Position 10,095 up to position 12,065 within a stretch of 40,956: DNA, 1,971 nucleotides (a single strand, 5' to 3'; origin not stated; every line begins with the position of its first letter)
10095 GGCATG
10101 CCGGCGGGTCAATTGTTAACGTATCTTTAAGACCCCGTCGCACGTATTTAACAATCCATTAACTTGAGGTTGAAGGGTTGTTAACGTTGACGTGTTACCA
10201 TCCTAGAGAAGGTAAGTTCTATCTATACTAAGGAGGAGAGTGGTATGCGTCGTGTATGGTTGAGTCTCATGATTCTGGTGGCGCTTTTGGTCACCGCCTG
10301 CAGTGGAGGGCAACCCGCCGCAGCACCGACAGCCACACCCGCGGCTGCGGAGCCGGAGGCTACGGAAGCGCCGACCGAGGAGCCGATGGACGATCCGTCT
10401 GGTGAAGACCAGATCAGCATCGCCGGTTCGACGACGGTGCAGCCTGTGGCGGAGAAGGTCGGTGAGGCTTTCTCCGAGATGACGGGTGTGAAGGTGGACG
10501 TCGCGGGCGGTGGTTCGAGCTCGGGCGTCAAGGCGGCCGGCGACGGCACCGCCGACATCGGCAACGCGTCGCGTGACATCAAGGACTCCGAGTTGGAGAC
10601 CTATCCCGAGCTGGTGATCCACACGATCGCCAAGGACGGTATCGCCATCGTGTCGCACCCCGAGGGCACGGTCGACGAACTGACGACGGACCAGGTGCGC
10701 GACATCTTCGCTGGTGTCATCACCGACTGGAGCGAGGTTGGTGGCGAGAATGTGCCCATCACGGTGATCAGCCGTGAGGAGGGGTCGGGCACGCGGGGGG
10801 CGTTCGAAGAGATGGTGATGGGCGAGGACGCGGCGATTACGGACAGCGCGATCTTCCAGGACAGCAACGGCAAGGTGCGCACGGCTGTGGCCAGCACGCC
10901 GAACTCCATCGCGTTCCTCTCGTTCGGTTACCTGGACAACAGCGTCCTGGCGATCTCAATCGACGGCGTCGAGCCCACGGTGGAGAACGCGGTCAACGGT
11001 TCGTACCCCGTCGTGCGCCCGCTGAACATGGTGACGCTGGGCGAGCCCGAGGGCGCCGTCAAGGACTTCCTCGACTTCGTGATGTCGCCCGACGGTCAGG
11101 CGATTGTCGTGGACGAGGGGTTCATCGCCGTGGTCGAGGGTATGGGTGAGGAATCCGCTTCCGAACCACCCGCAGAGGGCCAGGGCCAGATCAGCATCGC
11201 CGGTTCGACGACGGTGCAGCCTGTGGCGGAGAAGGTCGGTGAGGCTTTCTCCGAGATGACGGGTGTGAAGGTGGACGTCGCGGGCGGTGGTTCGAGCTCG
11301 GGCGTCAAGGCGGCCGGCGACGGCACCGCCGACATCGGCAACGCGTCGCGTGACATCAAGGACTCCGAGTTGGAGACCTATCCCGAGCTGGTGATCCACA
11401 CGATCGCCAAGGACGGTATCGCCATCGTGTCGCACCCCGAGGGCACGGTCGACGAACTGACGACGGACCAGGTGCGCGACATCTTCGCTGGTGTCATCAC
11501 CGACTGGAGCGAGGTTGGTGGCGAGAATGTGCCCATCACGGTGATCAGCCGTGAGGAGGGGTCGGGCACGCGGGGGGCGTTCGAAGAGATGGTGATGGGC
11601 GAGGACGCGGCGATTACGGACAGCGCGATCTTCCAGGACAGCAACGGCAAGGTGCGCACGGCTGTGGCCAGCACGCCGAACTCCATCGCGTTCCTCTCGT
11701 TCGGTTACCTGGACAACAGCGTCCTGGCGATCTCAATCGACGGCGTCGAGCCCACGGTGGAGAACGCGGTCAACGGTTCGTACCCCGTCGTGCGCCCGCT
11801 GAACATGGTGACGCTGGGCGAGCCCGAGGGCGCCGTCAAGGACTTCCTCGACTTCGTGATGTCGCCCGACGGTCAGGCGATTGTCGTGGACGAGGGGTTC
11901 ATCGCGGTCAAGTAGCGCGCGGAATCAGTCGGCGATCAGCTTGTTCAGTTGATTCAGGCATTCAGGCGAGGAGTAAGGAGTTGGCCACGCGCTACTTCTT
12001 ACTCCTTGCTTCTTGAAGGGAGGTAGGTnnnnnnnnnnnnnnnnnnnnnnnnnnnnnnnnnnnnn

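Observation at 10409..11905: Base-perfect 720-bp in-frame tandem duplication creates a two-domain PstS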

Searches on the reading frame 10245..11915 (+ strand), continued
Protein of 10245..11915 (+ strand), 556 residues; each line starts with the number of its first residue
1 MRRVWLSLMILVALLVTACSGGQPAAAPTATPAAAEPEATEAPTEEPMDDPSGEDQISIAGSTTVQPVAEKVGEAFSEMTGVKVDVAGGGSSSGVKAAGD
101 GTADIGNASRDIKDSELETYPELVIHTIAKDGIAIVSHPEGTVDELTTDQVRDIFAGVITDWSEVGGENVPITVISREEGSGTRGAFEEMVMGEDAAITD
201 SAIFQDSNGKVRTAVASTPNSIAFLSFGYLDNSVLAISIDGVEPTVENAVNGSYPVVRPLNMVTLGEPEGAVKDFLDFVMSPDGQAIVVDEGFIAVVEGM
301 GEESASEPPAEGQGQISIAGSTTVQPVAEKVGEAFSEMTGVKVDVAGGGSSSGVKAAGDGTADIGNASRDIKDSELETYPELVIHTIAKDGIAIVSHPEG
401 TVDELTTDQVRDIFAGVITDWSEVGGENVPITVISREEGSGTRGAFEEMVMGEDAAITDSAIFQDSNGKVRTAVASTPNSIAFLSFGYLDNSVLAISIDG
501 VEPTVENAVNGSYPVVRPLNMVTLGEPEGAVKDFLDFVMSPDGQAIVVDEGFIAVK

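Call 49: search_protein_representatives(protein=window:10245-11912:+)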
Query: 556 residues. Proteins with E-value up to 0.001 (for the whole library): 16910; up to 1e-10: 8426; up to 1e-30: 1045. The best 150 are listed.
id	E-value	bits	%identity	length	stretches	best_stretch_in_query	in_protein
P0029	6.3e-250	846.8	59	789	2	41-555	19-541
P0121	3.3e-154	531.0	63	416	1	144-555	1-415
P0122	5.9e-146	503.7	56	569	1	8-552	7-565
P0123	3.4e-144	497.9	42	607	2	55-500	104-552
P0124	1.1e-122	426.9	47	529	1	48-555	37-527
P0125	1.3e-117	410.2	45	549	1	55-554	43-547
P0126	4.2e-116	405.2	42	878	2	218-555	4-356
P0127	2.6e-114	399.3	38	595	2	58-556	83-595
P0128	1.2e-110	387.2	43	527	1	43-556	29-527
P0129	2.1e-105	369.9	43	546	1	42-554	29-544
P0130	2.1e-104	366.6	48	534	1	31-552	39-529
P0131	3.2e-104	366.0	43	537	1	55-555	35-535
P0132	8.4e-101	354.7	42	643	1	7-552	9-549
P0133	5.7e-98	345.4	41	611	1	10-553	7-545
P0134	5.9e-91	322.3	37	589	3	182-554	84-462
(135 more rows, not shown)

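Call 60: predict_structure(alignment_id=A1)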
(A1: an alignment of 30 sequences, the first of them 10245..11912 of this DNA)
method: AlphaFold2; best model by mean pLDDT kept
length: 556 residues; sequences in the alignment: 30
mean_pLDDT: 85.4   pTM: 0.47
mean pLDDT of the five models: 85.4, 83.4, 79.7, 77.6, 76.9
residues with pLDDT >= 90: 328; 70-90: 165; 50-70: 12; < 50: 51
segments of 3 or more residues with pLDDT < 50: 18-53, 300-312
pLDDT, mean of each block of 10 residues (from residue 1): 66 57 36 36 38 74 89 88 89 93 94 93 95 95 94 96 95 89 85 86 85 87 92 94 92 90 95 94 88 76 33 76 87 85 86 91 94 95 96 95 95 96 95 87 87 86 86 91 92 96 93 92 96 96 89 88
secondary structure, 60 per line:
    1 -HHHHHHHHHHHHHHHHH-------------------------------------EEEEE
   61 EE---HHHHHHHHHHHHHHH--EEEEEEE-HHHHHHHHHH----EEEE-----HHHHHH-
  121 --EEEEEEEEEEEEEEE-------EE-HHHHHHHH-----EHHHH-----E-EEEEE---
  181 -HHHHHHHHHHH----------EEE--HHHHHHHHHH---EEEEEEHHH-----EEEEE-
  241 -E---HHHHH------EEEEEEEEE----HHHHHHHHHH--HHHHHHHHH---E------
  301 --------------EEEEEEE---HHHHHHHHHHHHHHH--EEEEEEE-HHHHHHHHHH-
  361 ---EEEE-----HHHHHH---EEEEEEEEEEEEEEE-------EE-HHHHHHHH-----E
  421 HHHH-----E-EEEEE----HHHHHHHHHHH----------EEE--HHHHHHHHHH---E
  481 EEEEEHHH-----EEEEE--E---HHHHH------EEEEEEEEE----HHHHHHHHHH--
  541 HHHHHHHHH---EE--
elements in order: H2-18 E56-62 H66-80 E83-89 H91-100 E105-108 H114-119 E123-137 H148-155 H162-165 E173-177 H182-192 E203-205 H208-217 E221-226 E235-239 H246-250 E257-265 H270-279 H282-290 E315-321 H325-339 E342-348 H350-359 E364-367 H373-378 E382-396 H407-414 H421-424 E432-436 H441-451 E462-464 H467-476 E480-485 E494-498 H505-509 E516-524 H529-538 H541-549
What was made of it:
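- On PstS family phosphate-binding protein (TIGR02136 / PF12849): The AF2 model has block-mean pLDDT of mostly 85-96 for both domains (call 60).
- On Periscope-like variable-length repeat proteins: The repeats are the binding domains, joined by predicted disordered linkers (call 60).
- Checked: Call 60: AlphaFold2 gives two confidently folded domains (10-residue block means mostly 85-96), with the tether (18-53) and linker (300-312) below pLDDT 50 and pTM 0.47, that is, beads on a string.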

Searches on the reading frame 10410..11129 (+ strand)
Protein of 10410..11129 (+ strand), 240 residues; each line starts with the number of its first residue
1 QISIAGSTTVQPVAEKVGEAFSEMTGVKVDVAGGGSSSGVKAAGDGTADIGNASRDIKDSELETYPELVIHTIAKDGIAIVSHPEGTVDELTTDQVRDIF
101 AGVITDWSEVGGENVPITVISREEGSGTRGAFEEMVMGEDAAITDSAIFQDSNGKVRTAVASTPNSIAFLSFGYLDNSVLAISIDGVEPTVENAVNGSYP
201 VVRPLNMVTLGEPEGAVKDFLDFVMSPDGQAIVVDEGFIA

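Call 38: search_solved_structures(query=window:10410-11129:+, max_evalue=1e-10, show_alignments=1)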
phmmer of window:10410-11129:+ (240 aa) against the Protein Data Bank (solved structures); distinct sequences matched with E-value up to 1e-10: 12.
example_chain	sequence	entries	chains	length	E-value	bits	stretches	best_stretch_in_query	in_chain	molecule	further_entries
4q8r_A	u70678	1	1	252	2e-53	184.5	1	2-238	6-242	Phosphate ABC transporter, phosphate-binding protein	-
4gd5_A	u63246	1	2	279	2.9e-53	184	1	2-238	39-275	Phosphate ABC transporter, phosphate-binding protein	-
4exl_A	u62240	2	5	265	1.5e-45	158.8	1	2-234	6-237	Phosphate-binding protein pstS 1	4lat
4ecf_A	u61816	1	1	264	3.2e-39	138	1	2-234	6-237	ABC-type phosphate transport system, periplasmic component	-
4h1x_A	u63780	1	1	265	5.4e-36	127.5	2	116-239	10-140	Phosphate-binding protein pstS 2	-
1twy_A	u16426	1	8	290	5e-33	117.8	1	1-239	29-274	ABC transporter, periplasmic substrate-binding protein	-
4n13_A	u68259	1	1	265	1.9e-26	96.2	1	2-239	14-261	Phosphate ABC transporter, periplasmic phosphate-binding protein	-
9l8j_A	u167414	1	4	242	1.8e-20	76.7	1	2-234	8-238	Sll0540 protein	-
4pqj_A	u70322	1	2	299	6.6e-16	61.8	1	3-239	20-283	Phosphate binding protein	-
4omb_A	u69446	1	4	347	1e-15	61.2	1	4-239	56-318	Phosphate binding protein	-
4jwo_A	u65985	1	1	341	7.3e-14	55.1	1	2-236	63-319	Phosphate binding protein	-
7xg7_A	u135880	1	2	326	1.9e-11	47.3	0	20-179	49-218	Phosphate transporter subunit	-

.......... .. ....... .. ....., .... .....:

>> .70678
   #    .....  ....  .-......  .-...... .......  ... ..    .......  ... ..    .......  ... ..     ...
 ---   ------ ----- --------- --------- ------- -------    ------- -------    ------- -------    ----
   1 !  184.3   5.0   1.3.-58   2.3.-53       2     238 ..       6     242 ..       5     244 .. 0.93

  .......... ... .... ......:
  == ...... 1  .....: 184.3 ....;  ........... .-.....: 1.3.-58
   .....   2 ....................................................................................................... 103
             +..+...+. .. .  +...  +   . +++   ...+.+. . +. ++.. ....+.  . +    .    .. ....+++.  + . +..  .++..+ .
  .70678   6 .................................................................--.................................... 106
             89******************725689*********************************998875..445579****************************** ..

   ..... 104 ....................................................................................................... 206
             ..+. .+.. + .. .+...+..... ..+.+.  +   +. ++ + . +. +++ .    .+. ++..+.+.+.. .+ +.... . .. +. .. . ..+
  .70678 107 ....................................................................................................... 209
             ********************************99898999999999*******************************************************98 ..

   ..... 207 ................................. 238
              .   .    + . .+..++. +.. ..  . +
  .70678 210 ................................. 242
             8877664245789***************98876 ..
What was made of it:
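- On PstS family phosphate-binding protein (TIGR02136 / PF12849): Residues 2-238 of the 240-aa domain align to 4q8r/4gd5 (call 38).
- Checked: Call 38: one copy aligns over residues 2-238 of 240 to solved phosphate-binding proteins (4q8r, 4gd5; E 2e-53).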
